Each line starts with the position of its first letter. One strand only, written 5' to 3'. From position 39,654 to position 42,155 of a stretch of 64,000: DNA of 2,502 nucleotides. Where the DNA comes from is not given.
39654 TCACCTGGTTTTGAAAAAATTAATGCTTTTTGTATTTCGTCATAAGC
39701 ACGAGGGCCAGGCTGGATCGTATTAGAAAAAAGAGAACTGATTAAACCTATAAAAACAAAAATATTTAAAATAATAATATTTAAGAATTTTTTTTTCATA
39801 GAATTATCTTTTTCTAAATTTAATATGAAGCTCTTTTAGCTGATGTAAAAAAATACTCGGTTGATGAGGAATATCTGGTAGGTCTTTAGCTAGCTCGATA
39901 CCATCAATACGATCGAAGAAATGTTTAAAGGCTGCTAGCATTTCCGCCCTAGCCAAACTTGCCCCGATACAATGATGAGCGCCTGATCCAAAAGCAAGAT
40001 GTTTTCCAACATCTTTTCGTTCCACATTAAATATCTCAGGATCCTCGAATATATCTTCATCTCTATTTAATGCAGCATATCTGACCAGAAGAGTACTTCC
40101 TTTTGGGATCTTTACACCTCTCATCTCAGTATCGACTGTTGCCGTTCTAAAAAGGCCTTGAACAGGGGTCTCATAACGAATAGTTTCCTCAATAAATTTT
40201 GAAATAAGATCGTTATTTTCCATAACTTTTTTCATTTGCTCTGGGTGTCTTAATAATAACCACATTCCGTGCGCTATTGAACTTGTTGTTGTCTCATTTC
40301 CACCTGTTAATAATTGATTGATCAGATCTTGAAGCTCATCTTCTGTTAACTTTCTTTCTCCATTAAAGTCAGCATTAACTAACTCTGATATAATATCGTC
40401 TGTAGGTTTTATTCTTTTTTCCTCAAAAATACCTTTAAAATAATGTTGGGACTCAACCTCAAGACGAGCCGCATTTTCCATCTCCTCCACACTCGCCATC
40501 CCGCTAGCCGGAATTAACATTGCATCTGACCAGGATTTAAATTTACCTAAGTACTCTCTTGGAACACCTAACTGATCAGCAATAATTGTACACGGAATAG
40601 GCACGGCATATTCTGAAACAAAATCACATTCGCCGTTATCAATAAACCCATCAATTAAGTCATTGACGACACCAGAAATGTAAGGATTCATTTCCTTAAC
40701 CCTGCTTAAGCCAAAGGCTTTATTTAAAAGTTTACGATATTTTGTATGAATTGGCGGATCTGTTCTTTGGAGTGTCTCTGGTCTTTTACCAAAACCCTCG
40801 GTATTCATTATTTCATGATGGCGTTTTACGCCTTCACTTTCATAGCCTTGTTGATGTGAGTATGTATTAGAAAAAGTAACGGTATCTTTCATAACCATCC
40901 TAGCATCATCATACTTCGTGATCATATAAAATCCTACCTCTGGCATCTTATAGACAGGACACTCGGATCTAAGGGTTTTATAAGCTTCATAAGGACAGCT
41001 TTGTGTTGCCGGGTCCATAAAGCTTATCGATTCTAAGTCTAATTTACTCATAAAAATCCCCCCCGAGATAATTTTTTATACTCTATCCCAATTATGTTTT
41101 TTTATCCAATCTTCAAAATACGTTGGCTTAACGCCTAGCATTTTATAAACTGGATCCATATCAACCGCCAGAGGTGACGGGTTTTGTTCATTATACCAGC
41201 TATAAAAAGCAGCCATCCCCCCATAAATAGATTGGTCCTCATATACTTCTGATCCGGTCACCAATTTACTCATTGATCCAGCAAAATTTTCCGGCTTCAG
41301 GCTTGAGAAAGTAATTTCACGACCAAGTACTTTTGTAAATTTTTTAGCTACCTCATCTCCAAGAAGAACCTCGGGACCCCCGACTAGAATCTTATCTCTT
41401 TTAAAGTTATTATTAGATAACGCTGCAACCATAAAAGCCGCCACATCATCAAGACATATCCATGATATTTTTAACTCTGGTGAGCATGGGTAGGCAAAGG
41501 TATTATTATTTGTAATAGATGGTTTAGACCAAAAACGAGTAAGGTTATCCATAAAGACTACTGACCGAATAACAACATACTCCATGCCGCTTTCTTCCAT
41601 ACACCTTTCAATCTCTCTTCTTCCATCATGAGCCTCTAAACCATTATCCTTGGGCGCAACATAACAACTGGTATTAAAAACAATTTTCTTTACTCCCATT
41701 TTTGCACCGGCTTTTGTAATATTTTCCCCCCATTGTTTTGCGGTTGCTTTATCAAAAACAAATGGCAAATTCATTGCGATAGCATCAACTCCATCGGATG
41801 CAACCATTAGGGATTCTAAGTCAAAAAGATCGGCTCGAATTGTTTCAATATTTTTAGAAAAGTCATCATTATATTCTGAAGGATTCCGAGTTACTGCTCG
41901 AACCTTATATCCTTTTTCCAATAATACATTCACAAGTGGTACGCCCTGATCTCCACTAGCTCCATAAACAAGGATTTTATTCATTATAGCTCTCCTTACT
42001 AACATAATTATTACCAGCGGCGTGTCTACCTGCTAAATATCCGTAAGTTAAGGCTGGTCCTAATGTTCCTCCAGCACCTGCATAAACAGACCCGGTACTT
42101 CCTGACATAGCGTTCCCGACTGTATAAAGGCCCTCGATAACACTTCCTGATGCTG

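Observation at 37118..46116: TonB-dependent receptor plus six-gene oxidative operon (KstD-like flavoprotein, NmrA, P450, beta-helix, diheme cytochrome, GFA)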

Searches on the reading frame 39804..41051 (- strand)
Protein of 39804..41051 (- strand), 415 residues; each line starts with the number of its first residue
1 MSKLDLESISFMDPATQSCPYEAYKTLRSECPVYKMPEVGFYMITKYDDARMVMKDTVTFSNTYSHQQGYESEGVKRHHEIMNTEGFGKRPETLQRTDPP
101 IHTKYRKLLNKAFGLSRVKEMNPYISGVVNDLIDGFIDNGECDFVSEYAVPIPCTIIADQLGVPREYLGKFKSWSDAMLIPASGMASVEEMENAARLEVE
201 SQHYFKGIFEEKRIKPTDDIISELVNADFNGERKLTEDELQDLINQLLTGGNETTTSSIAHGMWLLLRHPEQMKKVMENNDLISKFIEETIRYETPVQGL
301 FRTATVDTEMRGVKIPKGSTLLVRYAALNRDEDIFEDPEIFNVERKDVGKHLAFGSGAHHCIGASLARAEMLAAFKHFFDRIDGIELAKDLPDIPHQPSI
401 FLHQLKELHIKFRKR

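Call 3: search_protein_families(library=pfam, proteins=[window:39804-41051:-], max_evalue=0.01)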
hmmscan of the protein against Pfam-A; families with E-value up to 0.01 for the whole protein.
window:39804-41051:- (415 aa): 1 family
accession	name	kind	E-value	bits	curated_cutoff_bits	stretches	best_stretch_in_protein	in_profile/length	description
PF00067.27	p450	-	3.1e-34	119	22.8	1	216-404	237-455/462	Cytochrome P450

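Call 4: search_protein_families(library=ncbifam, proteins=[window:39804-41051:-], max_evalue=0.01)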
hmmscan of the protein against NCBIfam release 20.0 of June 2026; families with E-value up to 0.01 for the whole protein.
window:39804-41051:- (415 aa): 10 families
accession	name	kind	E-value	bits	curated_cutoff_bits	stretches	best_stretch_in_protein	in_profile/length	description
TIGR04538.1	P450_cycloAA_1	subfamily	2.2e-53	181.5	500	1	11-390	2-374/395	cytochrome P450, cyclodipeptide synthase-associated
NF041802.1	P450_SolI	exception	1.8e-52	178.2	850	1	23-410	35-420/424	solanimycin biosynthesis cytochrome P450 SolI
NF041177.1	Cyp119_Thmprot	equivalog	3.8e-50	170.7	680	1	21-388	2-346/368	cytochrome P450 Cyp119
NF045816.1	PentlenlactSyn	equivalog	1.6e-42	145.6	700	1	25-391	20-375/396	pentalenolactone synthase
TIGR04458.1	CYP450_TxtE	equivalog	4.7e-38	130.9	500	1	12-389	5-382/403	4-nitrotryptophan synthase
TIGR04515.1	P450_rel_GT_act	subfamily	2.8e-30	105.9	343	1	20-376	33-353/386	P450-derived glycosyltransferase activator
NF045812.1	PentlenOxigase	equivalog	1.1e-14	54.2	800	1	216-373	218-400/444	pentalenene oxygenase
NF051859.1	AlbFlvMonOxTrpSyn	equivalog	5.5e-13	48.3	700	1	215-364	235-409/457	bifunctional albaflavenone monooxygenase/terpene synthase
NF050147.1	aminopyruv_ApyO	equivalog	1.2e-12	47.2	525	1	204-390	196-400/444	RiPP biosynthesis cytochrome P450 ApyO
NF053744.1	FAProxCypCBc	equivalog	0.00014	20.6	600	1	261-348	253-341/416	CYP152 family fatty-acid peroxygenase CypC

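Call 14: search_solved_structures(query=window:39804-41051:-, max_evalue=1e-20)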
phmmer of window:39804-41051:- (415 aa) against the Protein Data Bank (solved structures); distinct sequences matched with E-value up to 1e-20: 372 (the best 60 are shown).
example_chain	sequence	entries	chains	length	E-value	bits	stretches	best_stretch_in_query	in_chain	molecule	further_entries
6gmf_A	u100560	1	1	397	5.9e-62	213.1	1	11-405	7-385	Putative cytochrome P450 hydroxylase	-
8vxi_A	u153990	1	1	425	5.4e-61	209.9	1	13-412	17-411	CYP125MRCA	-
8vxg_A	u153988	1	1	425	7.2e-60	206.2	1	13-412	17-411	CYP125MRCA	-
1z8q_A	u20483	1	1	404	5.3e-58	200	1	21-410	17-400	6-deoxyerythronolide B hydroxylase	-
1z8p_A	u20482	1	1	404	1.9e-57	198.2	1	21-410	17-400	6-deoxyerythronolide B hydroxylase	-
1jip_A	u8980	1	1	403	2e-57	198.2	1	21-410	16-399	CYTOCHROME P450 107A1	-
4rm4_A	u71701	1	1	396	2.1e-57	198.1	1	20-381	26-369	Cytochrome P450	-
8w6z_A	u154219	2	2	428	2.1e-57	198.1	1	20-391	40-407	Cytochrome P450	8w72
1z8o_A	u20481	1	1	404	2.7e-57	197.7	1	21-410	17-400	6-deoxyerythronolide B hydroxylase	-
1jio_A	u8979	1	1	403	2.7e-57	197.7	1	21-410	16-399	CYTOCHROME P450 107A1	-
6gk5_A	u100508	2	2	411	2.9e-56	194.3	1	13-394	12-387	Cytochrome P450 CYP267B1 protein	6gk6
7y97_A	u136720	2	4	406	4e-56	193.9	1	19-388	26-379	Cytochrome P450 monooxygenase YjiB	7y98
7y9o_A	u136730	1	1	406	5.2e-56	193.5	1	19-392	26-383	Cytochrome P450 monooxygenase YjiB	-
7wex_A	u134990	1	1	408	9.4e-56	192.6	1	10-400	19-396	Cytochrome P450 hydroxylase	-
1egy_A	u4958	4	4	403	1.2e-55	192.2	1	21-410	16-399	CYTOCHROME P450ERYF | CYTOCHROME P450 107A1 | CYTOCHROME P450 ERYF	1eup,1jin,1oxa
4yzr_A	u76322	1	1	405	1.6e-55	191.9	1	41-412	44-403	Polyketide biosynthesis cytochrome P450 PksS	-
8yhn_A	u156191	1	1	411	1.9e-55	191.6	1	12-387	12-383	Cytochrome P450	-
5l90_A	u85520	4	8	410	4.8e-55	190.3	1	93-411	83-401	Cytochrome P450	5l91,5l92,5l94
2vz7_A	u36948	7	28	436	4.8e-55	190.3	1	18-414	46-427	CYTOCHROME P450 MONOOXYGENASE | CYTOCHROME P450 HYDROXYLASE PIKC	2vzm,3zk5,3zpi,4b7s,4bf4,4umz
2whw_A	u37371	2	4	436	4.8e-55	190.3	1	18-414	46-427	CYTOCHROME P450 MONOOXYGENASE | CYTOCHROME P450 HYDROXYLASE PIKC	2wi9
2bvj_A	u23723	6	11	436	5.5e-55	190.1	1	18-414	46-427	CYTOCHROME P450 MONOOXYGENASE | CYTOCHROME P450 HYDROXYLASE PIKC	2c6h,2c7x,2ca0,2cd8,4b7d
7sh5_A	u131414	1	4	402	6.5e-55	189.9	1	96-412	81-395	Cytochrome P450 142A3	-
8gue_A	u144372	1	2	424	8.9e-55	189.4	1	18-414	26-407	Cytochrome P450 monooxygenase PikC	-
7smz_A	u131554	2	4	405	9.2e-55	189.4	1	96-412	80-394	Cytochrome P450 142A3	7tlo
7xbm_A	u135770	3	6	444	1.1e-54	189.2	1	18-414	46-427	Cytochrome P450 monooxygenase PikC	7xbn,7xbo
2xkr_A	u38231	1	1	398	9.6e-54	186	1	96-412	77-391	PUTATIVE CYTOCHROME P450 142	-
5gwe_A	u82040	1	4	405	2.5e-53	184.7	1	14-377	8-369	Cytochrome P450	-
5xjn_A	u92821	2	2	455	2.7e-53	184.6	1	13-377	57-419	Cytochrome P450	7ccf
6dcd_A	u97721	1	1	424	8.9e-53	182.8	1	7-413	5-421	Cytochrome P450 150A6 Cyp150A6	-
7q9e_A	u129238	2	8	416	2.5e-52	181.4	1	10-397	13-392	Cytochrome P450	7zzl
2yoo_A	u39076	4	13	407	2.7e-52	181.3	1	96-407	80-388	P450 HEME-THIOLATE PROTEIN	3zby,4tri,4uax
5z9i_A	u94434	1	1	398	4.9e-52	180.4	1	95-385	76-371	Putative P450-like enzyme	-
4yt3_A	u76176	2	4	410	7.6e-52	179.8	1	15-387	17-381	Cytochrome P450(MEG)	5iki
4wpz_A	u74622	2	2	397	1e-51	179.3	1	35-397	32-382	Cytochrome P450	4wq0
8fz8_A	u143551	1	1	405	2e-51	178.4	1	11-402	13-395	Cytochrome P450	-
5z9j_A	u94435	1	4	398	3.3e-51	177.7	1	95-385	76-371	Putative P450-like enzyme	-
9vgn_A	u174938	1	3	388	5.6e-51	176.9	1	91-383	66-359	Cytochrome P450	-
9lw0_A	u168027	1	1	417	6.3e-51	176.8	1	92-414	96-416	Cytochrome P450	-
5ysm_A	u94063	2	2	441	6.7e-51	176.7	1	41-405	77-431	Cytochrome P450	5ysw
9vgm_A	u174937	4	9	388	6.9e-51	176.6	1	91-383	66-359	Cytochrome P450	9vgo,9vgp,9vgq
3ejb_B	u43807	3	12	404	1.1e-50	175.9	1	19-412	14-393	Biotin biosynthesis cytochrome P450-like enzyme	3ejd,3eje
8hg9_A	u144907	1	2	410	1.7e-50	175.4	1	9-387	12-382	cytochrome P450 steroid hydroxylase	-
5xnt_A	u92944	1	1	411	2e-50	175.1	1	16-387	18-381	Cytochrome P450 CYP106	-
5ofq_A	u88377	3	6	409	6.5e-50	173.4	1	85-381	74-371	Cytochrome P450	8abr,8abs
8jnp_A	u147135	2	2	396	4.2e-49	170.7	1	23-401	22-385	Cytochrome P450 CftA | Cytochrome P450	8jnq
3r9b_A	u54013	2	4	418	1.1e-48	169.4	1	10-379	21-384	CYTOCHROME P450 164A2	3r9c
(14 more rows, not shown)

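Call 54: search_solved_structures(query=window:39804-41051:-, max_evalue=1e-59, show_alignments=2)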
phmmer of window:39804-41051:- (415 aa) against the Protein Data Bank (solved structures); distinct sequences matched with E-value up to 1e-59: 3.
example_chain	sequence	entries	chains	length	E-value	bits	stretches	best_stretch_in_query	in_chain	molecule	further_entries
6gmf_A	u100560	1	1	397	5.9e-62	213.1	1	11-405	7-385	Putative cytochrome P450 hydroxylase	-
8vxi_A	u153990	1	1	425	5.4e-61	209.9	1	13-412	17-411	CYP125MRCA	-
8vxg_A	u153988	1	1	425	7.2e-60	206.2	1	13-412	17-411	CYP125MRCA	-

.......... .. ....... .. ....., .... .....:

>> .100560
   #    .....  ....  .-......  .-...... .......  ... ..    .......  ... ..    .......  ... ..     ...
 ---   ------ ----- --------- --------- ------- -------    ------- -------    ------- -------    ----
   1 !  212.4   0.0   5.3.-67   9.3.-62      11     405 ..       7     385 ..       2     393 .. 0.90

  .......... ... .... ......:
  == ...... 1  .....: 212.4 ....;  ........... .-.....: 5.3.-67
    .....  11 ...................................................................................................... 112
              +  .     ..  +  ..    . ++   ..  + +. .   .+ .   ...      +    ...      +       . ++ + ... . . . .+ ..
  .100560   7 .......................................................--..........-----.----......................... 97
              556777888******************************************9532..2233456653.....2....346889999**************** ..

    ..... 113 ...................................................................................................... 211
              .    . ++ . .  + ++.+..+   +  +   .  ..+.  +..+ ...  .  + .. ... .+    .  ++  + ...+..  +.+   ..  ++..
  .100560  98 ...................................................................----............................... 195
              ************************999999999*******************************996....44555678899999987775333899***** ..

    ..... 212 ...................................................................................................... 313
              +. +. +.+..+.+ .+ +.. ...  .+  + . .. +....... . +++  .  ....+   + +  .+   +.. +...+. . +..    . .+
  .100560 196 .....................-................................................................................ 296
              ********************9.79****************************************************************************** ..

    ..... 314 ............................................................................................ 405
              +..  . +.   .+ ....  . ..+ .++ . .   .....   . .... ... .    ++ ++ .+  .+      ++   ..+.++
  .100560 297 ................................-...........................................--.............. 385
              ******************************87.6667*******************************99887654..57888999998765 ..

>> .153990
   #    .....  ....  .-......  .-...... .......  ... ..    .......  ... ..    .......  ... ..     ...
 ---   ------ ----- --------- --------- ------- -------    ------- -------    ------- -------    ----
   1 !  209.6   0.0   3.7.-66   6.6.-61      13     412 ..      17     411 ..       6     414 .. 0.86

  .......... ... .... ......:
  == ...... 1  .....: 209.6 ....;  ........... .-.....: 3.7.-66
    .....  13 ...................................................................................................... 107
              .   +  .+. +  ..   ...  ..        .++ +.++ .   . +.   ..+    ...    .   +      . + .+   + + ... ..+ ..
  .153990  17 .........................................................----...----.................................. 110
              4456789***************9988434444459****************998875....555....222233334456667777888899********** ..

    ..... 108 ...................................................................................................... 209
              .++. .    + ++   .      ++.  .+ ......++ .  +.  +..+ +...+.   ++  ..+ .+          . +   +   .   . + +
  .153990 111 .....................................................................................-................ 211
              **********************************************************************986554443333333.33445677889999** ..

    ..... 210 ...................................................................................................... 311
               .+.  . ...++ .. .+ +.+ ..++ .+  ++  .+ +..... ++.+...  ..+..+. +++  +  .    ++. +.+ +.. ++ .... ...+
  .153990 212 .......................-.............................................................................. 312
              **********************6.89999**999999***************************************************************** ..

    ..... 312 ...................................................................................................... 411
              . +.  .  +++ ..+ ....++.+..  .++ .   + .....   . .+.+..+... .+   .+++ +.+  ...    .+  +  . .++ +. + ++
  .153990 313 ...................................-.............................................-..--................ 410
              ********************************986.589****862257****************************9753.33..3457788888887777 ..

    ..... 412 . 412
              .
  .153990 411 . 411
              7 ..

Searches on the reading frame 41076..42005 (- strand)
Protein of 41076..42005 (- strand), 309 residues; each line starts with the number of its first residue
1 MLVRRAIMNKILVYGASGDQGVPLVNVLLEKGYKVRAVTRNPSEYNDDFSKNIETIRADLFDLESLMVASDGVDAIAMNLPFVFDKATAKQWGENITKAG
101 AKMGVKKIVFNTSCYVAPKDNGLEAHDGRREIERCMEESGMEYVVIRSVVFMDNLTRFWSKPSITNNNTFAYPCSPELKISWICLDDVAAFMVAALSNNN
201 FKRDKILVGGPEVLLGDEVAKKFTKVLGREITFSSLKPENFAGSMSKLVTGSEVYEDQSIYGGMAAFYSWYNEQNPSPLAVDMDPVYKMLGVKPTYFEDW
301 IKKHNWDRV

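Call 3: search_protein_families(library=pfam, proteins=[window:41076-42005:-], max_evalue=0.01)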
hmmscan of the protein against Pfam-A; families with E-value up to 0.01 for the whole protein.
window:41076-42005:- (309 aa): 4 families
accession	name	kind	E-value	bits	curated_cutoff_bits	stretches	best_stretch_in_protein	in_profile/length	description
PF05368.20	NmrA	-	7.3e-31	108.3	27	1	9-300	3-297/298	NmrA-like family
PF13460.12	NAD_binding_10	-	2.3e-15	57.4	27.2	1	15-198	1-183/184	NAD(P)H-binding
PF01370.27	Epimerase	-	2.4e-07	30.8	20.9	1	11-122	1-124/240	NAD dependent epimerase/dehydratase family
PF16363.11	GDP_Man_Dehyd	-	0.0095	15.9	27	0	12-63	1-64/332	GDP-mannose 4,6 dehydratase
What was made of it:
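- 41076..41984 (-): NmrA-like NAD(P)-binding atypical SDR. It overlaps the flavoprotein gene by 8 nt. Conserved partner in module A. PF05368, 108 bits (call 3).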

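Call 4: search_protein_families(library=ncbifam, proteins=[window:41076-42005:-], max_evalue=0.01)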
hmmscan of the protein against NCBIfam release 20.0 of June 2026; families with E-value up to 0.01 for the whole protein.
window:41076-42005:- (309 aa): 13 families
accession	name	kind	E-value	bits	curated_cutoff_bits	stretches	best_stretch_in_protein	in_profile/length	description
TIGR03649.1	ergot_EASG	subfamily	4e-20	72.5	256.4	1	59-302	56-281/287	ergot alkaloid biosynthesis protein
NF004520.0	PRK05865.1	equivalog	1.8e-10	39.4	1509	1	10-214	2-189/854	sugar epimerase family protein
TIGR03466.1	HpnA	hypoth_equivalog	1.5e-08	33.9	367.65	1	10-122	2-123/327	hopanoid-associated sugar epimerase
NF052578.1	StrlDmthSdmBMthl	equivalog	2.3e-06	27.6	600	1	11-84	3-76/328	sterol demethylase protein SdmB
NF042422.1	oxyalk_red_OleD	equivalog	7.8e-06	25.5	580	1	10-94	2-78/329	2-alkyl-3-oxoalkanoate reductase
TIGR01777.1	yfcH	hypoth_equivalog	4.4e-05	23.2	207.35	0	11-57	1-47/292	TIGR01777 family oxidoreductase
NF006035.0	PRK08177.1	equivalog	0.0001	21.9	251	1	7-65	3-59/228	SDR family oxidoreductase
NF058621.1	DiazavRedAvaA7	equivalog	0.0019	17.9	400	1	10-69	2-59/304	3-diazoavenalumate denitrifying reductase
NF042423.1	oxyalk_red_Shew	equivalog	0.0019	17.3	580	1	8-76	8-74/331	2-alkyl-3-oxoalkanoate reductase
NF050030.1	thlkprotThyD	equivalog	0.0041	16.3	400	0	10-56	2-52/305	thylakoid membrane protein ThyD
TIGR04180.1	EDH_00030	hypoth_equivalog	0.0044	16.1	475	0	11-76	1-74/297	NAD-dependent 4,6-dehydratase LegB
NF005950.0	PRK08017.1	equivalog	0.0051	16.1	326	1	10-84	4-79/256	SDR family oxidoreductase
TIGR01472.1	gmd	equivalog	0.0071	15.6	415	1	11-60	3-49/342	GDP-mannose 4,6-dehydratase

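Call 40: search_solved_structures(query=window:41076-41984:-, max_evalue=0.00001)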
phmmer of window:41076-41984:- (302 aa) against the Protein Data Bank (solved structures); distinct sequences matched with E-value up to 0.00001: 7.
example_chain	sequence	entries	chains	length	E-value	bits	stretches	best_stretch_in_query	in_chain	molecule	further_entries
5f5l_A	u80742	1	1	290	7.3e-16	61.5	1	3-228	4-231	Monooxygenase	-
5f5n_A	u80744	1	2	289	7.7e-16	61.4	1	3-228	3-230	Monooxygenase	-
3e48_A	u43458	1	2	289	7.9e-12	48.3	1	4-236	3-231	Putative nucleoside-diphosphate-sugar epimerase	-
8r2j_A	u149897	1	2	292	2.9e-11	46.4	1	3-233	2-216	NmrA family transcriptional regulator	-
5l3z_A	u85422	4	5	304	5.3e-09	39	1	3-248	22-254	polyketide ketoreductase SimC7 | SimC7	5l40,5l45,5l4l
2zcu_A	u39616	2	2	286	1e-08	38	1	4-240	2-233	Uncharacterized oxidoreductase ytfG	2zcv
4r1s_A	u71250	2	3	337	1.5e-06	30.9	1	4-108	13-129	cinnamoyl CoA reductase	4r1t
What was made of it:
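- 41076..41984 (-): Nearest solved relatives are KstA11, SimC7 and YtfG (call 40).
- The NmrA protein's nearest structures are ring ketoreductases and a quinone reductase (call 40). The NmrA protein's best structures are polyketide ketoreductases (call 40).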
